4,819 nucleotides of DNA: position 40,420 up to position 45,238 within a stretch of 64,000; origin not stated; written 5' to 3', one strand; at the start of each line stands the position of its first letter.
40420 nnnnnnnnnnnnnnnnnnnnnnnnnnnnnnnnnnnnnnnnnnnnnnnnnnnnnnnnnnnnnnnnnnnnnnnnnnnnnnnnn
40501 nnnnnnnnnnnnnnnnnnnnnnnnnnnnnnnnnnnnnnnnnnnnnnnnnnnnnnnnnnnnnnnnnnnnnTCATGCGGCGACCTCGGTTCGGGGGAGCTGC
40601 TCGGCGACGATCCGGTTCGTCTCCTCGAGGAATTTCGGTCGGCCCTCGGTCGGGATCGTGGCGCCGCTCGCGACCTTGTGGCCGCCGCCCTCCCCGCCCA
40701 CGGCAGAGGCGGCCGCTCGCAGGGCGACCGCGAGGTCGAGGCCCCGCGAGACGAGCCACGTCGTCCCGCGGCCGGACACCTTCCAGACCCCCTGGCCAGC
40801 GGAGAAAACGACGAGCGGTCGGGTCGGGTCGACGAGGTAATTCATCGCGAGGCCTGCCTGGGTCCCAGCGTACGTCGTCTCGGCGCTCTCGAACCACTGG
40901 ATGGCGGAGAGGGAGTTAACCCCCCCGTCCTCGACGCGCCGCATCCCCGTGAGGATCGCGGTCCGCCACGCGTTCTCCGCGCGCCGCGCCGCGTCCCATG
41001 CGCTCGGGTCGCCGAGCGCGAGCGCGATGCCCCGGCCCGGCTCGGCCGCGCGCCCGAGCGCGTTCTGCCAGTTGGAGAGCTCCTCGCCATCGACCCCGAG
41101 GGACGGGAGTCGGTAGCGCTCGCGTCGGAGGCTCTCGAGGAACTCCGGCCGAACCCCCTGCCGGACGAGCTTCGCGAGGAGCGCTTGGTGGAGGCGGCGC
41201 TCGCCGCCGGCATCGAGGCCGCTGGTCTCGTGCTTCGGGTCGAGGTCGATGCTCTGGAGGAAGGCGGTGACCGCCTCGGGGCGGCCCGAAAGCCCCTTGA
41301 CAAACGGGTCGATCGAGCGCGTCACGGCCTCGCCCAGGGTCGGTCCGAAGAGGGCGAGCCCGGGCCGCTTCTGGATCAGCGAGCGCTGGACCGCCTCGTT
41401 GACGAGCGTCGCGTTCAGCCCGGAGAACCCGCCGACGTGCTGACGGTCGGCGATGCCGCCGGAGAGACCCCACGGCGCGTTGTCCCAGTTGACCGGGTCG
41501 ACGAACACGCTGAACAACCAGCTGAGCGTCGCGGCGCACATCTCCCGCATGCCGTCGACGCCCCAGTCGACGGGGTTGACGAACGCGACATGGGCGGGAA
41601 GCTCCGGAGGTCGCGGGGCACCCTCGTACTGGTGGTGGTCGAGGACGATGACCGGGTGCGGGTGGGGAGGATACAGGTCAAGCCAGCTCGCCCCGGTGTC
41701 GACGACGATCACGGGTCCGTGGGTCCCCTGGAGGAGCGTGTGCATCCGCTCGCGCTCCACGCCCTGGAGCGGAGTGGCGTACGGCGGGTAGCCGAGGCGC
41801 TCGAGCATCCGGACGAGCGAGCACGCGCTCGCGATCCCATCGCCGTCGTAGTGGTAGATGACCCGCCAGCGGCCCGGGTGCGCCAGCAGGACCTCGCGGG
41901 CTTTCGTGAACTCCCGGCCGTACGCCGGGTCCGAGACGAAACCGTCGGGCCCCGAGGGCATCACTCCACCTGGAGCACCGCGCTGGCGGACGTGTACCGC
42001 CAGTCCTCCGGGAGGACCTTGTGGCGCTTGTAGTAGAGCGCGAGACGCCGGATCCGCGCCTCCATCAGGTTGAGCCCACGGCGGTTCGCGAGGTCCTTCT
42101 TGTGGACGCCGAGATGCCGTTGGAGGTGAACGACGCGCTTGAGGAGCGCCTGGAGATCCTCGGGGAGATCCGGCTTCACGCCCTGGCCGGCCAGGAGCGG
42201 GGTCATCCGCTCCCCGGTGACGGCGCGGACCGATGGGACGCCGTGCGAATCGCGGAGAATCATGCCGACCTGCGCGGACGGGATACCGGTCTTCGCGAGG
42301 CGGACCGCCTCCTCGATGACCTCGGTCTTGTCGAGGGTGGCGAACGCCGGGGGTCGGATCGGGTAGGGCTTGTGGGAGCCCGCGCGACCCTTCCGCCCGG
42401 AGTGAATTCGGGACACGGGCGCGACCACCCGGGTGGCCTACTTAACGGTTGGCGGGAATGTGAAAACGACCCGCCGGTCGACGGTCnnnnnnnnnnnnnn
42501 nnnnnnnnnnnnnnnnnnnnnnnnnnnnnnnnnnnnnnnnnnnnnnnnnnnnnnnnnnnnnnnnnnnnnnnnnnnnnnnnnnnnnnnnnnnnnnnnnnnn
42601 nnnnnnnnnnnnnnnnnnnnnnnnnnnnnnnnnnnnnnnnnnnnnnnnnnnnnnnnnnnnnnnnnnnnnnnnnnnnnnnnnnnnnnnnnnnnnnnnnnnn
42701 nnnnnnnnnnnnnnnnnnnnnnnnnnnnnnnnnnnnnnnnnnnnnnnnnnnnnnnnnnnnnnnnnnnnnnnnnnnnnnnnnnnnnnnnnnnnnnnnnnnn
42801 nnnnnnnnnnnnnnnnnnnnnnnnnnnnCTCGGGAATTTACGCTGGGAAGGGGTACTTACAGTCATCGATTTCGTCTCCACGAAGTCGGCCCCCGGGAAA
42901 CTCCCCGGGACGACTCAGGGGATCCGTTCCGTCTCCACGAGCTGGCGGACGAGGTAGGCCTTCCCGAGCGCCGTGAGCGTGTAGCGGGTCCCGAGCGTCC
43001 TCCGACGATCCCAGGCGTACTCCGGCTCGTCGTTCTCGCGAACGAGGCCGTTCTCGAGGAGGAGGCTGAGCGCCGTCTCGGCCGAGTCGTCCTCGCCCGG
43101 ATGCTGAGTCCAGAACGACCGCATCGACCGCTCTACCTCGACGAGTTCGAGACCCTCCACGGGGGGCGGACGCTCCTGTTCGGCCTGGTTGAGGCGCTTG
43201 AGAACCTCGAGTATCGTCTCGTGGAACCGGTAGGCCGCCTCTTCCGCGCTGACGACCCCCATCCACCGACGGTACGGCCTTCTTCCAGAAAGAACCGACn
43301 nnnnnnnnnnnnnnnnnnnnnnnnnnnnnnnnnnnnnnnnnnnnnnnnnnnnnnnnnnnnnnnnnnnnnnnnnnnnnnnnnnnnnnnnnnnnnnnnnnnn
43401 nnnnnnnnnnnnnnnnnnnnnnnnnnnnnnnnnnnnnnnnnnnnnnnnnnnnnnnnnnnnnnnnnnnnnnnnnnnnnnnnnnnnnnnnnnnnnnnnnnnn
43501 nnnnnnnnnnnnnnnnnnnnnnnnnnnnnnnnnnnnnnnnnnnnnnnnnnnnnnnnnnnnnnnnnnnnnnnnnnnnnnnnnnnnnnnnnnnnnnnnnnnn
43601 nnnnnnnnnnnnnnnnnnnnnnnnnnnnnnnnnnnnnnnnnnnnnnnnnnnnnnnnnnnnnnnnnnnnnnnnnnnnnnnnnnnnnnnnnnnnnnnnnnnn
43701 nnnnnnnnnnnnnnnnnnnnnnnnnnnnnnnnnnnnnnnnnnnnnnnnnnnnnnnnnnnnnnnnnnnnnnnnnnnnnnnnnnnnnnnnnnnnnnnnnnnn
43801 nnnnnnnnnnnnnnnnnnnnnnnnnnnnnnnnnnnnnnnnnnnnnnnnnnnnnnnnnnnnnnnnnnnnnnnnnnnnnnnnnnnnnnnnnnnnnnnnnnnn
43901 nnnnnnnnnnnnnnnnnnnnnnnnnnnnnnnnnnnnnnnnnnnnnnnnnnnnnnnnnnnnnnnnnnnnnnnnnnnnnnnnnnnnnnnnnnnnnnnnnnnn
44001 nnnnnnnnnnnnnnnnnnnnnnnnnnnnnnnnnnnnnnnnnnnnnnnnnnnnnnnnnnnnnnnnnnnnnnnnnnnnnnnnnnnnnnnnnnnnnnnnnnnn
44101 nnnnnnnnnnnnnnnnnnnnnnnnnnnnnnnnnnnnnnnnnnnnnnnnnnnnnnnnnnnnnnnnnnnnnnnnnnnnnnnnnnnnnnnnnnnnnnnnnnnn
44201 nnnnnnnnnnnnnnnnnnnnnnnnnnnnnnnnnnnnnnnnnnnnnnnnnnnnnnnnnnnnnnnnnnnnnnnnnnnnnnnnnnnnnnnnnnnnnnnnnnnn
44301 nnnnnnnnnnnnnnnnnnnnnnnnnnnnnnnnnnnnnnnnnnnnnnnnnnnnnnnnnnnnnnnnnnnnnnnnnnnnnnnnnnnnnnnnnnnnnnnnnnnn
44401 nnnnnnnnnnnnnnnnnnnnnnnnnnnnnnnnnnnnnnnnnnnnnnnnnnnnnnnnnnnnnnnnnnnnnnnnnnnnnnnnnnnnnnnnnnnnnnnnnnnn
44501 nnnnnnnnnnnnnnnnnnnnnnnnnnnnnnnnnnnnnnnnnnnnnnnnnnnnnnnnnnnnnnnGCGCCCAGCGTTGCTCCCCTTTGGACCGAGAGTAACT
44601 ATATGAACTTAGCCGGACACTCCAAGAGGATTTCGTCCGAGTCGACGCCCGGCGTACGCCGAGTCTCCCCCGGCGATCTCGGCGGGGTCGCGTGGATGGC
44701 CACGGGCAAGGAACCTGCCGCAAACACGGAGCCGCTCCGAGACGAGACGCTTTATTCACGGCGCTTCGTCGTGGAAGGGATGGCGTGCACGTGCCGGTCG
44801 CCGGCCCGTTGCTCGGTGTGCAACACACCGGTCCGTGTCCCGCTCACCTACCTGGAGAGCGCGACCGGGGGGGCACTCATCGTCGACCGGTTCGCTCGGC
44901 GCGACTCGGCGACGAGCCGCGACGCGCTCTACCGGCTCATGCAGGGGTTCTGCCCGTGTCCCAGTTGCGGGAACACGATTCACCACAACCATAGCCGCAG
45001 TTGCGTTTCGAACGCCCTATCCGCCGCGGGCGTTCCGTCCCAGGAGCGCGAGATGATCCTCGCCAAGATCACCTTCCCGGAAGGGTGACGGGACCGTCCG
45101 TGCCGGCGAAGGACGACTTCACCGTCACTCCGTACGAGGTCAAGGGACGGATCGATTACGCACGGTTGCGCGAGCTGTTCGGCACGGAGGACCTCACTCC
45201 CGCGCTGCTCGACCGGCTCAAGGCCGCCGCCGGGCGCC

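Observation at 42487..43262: Tandem pair of paralogous ~115-aa proteins of unknown function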

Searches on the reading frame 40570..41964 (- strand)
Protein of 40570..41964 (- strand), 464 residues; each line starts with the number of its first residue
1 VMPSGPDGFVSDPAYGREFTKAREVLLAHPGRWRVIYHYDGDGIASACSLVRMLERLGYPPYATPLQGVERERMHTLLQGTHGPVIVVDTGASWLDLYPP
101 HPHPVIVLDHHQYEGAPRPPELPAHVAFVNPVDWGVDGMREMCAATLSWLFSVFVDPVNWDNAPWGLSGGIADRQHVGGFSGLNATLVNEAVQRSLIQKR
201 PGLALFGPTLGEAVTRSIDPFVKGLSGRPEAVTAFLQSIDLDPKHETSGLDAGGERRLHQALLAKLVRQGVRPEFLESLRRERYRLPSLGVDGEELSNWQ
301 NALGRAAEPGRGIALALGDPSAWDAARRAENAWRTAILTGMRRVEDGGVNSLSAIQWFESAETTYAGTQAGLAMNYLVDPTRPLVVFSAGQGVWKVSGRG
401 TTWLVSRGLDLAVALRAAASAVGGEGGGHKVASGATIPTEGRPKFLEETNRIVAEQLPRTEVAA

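Call 10: search_protein_families(library=pfam, proteins=[window:40570-41964:-], max_evalue=0.01)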
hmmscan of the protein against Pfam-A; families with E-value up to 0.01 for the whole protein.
window:40570-41964:- (464 aa): 3 families
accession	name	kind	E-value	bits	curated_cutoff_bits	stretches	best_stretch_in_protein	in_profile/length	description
PF02272.25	DHHA1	-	2e-11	44.7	25.9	1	381-454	30-101/102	DHHA1 domain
PF01368.27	DHH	-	1e-06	29.5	28.1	1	35-143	4-93/125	DHH family, N-terminal domain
PF21763.2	DHH_CID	-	0.0023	18.7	27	1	217-278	16-82/84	DHH-CID domain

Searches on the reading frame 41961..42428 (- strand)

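Call 10: search_protein_families(library=pfam, proteins=[window:41961-42428:-], max_evalue=0.01)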
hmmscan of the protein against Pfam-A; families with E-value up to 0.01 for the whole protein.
window:41961-42428:- (155 aa): 2 families
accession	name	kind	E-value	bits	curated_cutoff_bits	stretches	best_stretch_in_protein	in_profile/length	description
PF08069.17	Ribosomal_S13_N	-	4.8e-18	65.4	25.4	1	7-64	3-60/60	Ribosomal S13/S15 N-terminal domain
PF00312.27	Ribosomal_S15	-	1.6e-15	57.5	31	1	87-150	17-78/81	Ribosomal protein S15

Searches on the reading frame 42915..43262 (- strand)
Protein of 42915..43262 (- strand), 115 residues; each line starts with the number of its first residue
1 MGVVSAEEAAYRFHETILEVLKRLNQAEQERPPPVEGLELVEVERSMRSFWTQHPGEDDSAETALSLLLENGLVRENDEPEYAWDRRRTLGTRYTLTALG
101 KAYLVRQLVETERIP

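Call 4: search_protein_families(library=pfam, proteins=[window:42918-43262:-], max_evalue=10)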
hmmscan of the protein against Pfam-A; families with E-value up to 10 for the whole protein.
seq(115 aa): 1 family
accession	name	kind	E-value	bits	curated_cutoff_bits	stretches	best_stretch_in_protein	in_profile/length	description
PF11414.13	Suppressor_APC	-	0.11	13.2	25.4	1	20-45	4-29/82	Adenomatous polyposis coli tumour suppressor protein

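Call 5: search_protein_families(library=ncbifam, proteins=[window:42918-43262:-], max_evalue=10)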
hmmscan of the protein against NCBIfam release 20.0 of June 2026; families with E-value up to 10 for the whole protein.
seq(115 aa): 0 families

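Call 12: find_homologous_proteins(query=window:42918-43262:-, max_evalue=0.01)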
Query seq(115 aa) (115 aa): 21 proteins with E <= 0.01 among 56 candidates.
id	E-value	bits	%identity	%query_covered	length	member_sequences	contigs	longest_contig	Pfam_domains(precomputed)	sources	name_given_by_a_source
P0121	3.5e-68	245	100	100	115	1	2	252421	-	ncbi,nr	ncbi:MAG: hypothetical protein L3K18_04760 [Thermoplasmata archaeon]|nr:hypothetical protein [Thermo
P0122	3.3e-67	242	98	100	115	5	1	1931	-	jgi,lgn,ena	-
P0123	4.0e-59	216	88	99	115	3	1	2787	-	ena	-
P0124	1.4e-57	211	83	99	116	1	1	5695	-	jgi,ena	jgi:hypothetical protein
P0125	2.5e-53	197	79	99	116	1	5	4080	-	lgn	-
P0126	3.0e-52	194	80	99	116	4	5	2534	-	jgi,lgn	-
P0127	1.6e-51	191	81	99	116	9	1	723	-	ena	-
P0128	6.7e-51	189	79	99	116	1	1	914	-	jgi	jgi:hypothetical protein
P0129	8.9e-51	189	76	99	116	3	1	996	-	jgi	jgi:hypothetical protein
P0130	3.9e-50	187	77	99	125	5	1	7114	-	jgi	jgi:hypothetical protein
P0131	8.4e-50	186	74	99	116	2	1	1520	-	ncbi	-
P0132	5.1e-49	183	75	99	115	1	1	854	-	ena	-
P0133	1.1e-48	182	76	99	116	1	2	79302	-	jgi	jgi:hypothetical protein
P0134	1.4e-48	182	74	99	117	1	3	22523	-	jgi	jgi:DNA-binding transcriptional ArsR family regulator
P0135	2.0e-48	181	76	99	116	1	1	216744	-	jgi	jgi:hypothetical protein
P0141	3.1e-14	71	39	99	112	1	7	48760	-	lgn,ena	-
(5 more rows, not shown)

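Call 55: predict_structure(alignment_id=A3)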
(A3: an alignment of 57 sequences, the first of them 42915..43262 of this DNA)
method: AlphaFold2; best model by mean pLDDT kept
length: 115 residues; sequences in the alignment: 57
mean_pLDDT: 87.2   pTM: 0.80
mean pLDDT of the five models: 87.2, 85.6, 83.0, 83.0, 81.6
residues with pLDDT >= 90: 63; 70-90: 41; 50-70: 9; < 50: 2
segments of 3 or more residues with pLDDT < 50: none
pLDDT, mean of each block of 10 residues (from residue 1): 78 91 94 86 91 72 95 93 85 95 93 59
secondary structure, 60 per line:
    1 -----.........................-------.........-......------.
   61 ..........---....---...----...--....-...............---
elements in order: H6-30 H40-46 H48-53 H60-70 E74-77 E81-83 E88-90 E93-96 H98-112

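Call 67: search_protein_families(library=pfam, proteins=[P0134, P0141], max_evalue=1)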
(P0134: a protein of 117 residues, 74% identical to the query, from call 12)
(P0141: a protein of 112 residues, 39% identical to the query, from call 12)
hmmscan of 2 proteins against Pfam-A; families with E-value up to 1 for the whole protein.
P0134 (117 aa): 0 families

P0141 (112 aa): 4 families
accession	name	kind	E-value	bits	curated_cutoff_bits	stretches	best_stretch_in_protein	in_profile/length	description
PF20715.2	DUF6827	-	0.011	15.9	26.9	1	10-82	73-151/158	Domain of unknown function (DUF6827)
PF08730.15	Rad33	-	0.2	12.1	21.7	1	10-63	9-56/165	Rad33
PF14454.12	Prok_Ub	-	0.21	11.8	25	1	23-60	11-46/64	Prokaryotic Ubiquitin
PF06889.16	DUF1266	-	0.23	12.1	27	1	13-86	27-90/175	Protein of unknown function (DUF1266)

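Call 73: search_protein_families(library=padloc, proteins=[window:42915-43262:-], max_evalue=0.1)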
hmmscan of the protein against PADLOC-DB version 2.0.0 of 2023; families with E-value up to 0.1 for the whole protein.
window:42915-43262:- (115 aa): 0 families

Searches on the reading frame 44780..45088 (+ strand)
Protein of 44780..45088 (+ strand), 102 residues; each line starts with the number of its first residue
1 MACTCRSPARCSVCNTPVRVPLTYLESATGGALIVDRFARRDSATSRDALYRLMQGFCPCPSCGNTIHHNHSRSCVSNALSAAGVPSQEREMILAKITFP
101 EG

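Call 42: search_protein_families(library=phrogs, proteins=[window:44780-45088:+], max_evalue=0.1)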
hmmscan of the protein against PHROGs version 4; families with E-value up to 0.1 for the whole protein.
window:44780-45088:+ (102 aa): 0 families

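Call 68: search_protein_families(library=pfam, proteins=[window:44780-45088:+], max_evalue=1)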
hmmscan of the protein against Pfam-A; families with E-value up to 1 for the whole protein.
window:44780-45088:+ (102 aa): 0 families

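Call 69: search_solved_structures(query=window:44780-45088:+, max_evalue=10)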
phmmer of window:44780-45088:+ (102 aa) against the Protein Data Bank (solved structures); distinct sequences matched with E-value up to 10: 3.
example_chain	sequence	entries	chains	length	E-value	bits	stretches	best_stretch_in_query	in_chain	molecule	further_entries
2jpp_A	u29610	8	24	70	1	13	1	29-72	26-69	Translational repressor | Carbon storage regulator homolog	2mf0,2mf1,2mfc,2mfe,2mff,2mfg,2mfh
8oyp_A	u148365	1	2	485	1.1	12.9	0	39-66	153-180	Ubiquitin carboxyl-terminal hydrolase 11,Response regulator FrzS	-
6uph_B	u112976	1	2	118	5.5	10.7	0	20-54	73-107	Histone H4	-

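Call 73: search_protein_families(library=padloc, proteins=[window:44780-45088:+], max_evalue=0.1)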
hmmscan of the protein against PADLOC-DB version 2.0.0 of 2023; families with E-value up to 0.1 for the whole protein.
window:44780-45088:+ (102 aa): 0 families
